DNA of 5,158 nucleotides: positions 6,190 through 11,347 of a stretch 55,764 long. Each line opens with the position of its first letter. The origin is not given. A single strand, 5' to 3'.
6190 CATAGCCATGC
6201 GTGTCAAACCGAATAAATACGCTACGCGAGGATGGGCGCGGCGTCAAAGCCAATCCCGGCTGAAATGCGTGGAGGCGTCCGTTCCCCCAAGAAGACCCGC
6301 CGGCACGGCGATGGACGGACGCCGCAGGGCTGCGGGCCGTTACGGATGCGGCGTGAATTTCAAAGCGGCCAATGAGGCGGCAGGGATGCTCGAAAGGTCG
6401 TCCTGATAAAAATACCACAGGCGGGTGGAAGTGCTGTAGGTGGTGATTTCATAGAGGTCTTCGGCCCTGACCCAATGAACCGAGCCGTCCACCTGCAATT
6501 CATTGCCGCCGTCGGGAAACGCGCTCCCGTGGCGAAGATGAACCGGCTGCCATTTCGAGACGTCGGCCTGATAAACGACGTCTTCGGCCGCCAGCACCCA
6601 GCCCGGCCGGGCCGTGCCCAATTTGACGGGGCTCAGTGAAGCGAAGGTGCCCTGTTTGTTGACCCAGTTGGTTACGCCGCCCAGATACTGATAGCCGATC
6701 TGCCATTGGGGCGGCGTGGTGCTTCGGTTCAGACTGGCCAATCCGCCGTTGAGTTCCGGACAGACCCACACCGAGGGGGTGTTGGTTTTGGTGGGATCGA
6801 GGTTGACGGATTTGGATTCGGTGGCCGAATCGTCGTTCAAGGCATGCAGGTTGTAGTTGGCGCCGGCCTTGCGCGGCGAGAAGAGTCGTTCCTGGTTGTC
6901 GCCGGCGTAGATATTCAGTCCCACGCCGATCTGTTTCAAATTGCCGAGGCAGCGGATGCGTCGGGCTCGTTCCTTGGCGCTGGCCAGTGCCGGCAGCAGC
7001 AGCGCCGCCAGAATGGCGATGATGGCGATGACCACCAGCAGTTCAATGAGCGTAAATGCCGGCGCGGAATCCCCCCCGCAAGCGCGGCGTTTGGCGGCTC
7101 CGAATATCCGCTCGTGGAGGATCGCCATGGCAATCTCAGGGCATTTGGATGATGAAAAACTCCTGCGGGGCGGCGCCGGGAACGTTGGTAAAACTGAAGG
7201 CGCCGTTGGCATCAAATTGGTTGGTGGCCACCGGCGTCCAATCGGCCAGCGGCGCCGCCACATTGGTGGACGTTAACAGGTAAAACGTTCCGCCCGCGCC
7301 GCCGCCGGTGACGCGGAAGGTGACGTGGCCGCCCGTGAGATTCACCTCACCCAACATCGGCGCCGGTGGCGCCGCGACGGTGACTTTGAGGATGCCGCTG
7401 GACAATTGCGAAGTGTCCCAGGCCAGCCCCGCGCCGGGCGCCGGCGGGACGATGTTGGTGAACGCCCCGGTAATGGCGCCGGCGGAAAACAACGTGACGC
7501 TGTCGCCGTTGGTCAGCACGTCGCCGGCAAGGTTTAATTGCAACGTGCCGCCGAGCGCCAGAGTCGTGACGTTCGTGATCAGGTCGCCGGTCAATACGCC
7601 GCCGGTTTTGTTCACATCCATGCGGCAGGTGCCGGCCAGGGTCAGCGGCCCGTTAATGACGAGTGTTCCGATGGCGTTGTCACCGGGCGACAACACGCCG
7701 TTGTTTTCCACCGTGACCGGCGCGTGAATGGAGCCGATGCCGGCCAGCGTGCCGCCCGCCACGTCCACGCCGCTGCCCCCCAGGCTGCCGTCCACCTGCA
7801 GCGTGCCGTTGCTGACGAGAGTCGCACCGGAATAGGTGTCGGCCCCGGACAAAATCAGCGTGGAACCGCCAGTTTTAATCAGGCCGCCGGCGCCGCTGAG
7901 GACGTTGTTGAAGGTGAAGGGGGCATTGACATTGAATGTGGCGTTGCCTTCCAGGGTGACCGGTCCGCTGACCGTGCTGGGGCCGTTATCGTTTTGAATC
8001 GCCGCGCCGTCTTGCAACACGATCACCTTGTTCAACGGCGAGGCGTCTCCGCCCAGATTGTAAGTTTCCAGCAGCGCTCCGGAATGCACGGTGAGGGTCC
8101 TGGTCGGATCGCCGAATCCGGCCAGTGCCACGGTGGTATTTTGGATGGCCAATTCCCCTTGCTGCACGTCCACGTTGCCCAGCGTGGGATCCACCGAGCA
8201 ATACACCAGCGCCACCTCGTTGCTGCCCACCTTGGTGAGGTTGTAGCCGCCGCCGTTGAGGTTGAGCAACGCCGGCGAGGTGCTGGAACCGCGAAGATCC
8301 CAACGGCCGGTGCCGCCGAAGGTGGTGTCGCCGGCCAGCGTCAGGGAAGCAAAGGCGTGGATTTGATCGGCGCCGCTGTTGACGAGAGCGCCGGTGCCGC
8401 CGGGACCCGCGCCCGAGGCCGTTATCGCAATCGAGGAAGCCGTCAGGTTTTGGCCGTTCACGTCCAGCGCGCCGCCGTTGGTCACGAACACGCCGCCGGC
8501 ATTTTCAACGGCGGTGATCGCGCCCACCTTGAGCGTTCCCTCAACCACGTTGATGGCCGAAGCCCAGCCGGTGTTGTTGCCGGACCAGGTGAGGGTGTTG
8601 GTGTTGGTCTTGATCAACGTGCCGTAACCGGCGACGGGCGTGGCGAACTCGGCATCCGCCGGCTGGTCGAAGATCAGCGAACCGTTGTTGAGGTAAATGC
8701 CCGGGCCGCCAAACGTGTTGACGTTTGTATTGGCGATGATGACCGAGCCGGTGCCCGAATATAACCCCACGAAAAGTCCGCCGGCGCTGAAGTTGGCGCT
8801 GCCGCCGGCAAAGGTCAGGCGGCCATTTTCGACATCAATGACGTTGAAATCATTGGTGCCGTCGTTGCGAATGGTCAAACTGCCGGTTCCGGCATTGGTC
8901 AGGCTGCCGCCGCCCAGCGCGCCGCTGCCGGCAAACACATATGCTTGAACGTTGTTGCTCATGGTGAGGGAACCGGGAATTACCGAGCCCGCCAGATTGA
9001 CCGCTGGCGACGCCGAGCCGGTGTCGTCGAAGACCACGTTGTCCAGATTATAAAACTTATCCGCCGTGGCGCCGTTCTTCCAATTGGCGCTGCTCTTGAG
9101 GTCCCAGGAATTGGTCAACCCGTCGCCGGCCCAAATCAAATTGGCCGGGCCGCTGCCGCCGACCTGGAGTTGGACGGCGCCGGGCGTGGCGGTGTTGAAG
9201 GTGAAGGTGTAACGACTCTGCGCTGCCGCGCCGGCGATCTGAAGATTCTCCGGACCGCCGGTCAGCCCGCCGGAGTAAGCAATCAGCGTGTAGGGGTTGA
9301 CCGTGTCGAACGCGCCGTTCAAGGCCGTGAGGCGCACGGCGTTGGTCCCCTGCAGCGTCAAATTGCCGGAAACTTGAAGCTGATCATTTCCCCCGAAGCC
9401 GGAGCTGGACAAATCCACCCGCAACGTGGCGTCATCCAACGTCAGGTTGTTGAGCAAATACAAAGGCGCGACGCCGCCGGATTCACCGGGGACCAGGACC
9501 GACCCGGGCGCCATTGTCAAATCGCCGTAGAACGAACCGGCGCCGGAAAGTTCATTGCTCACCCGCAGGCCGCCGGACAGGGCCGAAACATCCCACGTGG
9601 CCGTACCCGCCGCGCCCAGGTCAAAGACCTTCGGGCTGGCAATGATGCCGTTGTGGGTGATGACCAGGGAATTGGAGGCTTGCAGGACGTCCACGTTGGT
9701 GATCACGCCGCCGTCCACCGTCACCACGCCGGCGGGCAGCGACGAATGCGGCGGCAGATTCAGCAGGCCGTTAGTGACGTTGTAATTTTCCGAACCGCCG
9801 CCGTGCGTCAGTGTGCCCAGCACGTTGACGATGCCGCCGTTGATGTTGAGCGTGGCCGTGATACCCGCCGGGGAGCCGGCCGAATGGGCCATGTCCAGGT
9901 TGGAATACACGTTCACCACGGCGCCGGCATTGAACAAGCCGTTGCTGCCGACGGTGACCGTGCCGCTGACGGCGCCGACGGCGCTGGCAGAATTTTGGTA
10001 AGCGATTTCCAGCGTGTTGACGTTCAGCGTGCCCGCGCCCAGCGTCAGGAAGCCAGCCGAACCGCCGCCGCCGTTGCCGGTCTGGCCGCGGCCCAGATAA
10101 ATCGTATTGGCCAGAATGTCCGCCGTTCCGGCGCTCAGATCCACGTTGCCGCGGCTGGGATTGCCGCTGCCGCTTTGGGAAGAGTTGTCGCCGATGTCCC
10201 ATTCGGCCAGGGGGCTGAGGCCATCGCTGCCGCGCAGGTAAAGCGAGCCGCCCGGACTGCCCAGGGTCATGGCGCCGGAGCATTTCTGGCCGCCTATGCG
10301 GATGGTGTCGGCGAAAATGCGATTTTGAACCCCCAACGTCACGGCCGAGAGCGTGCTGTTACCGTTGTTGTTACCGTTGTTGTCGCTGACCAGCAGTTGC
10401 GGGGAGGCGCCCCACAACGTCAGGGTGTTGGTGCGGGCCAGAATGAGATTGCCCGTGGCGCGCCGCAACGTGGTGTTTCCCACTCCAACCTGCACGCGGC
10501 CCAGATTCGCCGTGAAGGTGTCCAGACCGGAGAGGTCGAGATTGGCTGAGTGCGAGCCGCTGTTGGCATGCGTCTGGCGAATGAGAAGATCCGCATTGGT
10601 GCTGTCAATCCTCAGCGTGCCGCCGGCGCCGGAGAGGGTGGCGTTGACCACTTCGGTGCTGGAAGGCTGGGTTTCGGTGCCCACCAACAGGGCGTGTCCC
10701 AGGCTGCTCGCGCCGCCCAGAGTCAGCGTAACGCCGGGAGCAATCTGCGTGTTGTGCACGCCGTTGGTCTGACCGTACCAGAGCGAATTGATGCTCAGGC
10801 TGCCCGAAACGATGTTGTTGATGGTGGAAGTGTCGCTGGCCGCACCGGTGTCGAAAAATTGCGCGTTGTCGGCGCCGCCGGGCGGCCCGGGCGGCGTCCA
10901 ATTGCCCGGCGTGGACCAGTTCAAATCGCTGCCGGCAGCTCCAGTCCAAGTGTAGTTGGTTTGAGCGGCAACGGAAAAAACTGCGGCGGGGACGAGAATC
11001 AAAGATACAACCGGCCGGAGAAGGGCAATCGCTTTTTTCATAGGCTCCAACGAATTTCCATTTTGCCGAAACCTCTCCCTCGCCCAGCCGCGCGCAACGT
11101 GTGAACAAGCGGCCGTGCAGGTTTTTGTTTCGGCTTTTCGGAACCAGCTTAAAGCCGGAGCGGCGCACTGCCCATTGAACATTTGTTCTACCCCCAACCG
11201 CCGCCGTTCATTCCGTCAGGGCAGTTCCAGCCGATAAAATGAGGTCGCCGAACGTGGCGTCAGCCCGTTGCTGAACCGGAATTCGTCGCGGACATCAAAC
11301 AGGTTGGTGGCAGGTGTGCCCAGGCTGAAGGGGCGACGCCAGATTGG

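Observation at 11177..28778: Recurrent 12-bp palindrome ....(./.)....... found only in 5' intergenic regions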

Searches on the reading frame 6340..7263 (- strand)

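Call 7: search_protein_families(library=pfam, proteins=[window:6340-7263:-], max_evalue=0.001)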
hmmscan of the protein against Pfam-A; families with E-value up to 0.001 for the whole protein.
window:6340-7263:- (307 aa): 2 families
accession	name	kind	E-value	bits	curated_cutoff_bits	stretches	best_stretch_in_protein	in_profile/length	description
PF07963.17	N_methyl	-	3.4e-05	23.7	21.2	1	69-90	6-27/27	Prokaryotic N-terminal methylation motif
PF07596.16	SBP_bac_10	-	0.00055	20.5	23.3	1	95-121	2-28/268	Protein of unknown function (DUF1559)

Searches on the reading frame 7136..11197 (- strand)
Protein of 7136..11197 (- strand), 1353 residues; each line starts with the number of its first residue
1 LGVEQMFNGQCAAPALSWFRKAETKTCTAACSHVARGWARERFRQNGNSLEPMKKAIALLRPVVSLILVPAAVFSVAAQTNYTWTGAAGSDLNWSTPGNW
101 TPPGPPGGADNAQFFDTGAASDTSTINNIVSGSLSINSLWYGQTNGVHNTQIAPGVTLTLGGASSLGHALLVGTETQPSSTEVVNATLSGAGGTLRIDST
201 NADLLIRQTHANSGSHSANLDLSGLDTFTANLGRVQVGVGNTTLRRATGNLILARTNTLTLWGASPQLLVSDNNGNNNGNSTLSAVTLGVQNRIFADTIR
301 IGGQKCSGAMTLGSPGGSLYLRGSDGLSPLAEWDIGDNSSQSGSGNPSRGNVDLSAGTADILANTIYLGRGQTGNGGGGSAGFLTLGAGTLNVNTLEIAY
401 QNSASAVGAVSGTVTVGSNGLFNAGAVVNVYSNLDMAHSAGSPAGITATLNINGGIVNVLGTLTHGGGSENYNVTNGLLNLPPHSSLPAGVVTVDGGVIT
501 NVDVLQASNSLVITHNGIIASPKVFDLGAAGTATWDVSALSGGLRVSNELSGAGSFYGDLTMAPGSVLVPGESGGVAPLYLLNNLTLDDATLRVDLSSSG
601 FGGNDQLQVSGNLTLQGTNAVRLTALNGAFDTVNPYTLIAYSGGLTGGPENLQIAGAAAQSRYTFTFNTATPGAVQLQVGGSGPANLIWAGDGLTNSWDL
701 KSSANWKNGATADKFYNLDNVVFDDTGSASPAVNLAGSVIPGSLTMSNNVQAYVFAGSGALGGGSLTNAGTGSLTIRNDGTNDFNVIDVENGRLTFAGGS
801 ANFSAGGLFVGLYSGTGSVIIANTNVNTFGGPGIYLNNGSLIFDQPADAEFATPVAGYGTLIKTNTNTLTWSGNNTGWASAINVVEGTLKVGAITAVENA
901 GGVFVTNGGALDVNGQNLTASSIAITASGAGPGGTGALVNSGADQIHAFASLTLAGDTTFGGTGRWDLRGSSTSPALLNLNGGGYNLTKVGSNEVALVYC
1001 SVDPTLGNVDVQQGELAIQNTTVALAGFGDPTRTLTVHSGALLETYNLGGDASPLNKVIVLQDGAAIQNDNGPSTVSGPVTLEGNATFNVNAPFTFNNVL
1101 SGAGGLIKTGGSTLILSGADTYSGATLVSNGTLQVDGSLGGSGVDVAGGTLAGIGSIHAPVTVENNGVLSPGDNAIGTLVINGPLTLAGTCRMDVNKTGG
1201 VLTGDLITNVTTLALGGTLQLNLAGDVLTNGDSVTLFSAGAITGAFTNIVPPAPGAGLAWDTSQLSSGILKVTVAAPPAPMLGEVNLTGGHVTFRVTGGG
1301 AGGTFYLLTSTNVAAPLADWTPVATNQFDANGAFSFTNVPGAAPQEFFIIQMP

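Call 7: search_protein_families(library=pfam, proteins=[window:7136-11197:-], max_evalue=0.001)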
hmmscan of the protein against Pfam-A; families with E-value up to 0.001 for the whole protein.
window:7136-11197:- (1353 aa): 1 family
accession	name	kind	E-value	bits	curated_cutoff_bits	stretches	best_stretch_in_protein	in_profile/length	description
PF12951.13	PATR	-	7.4e-09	35.9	27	1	1106-1135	1-30/30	Passenger-associated-transport-repeat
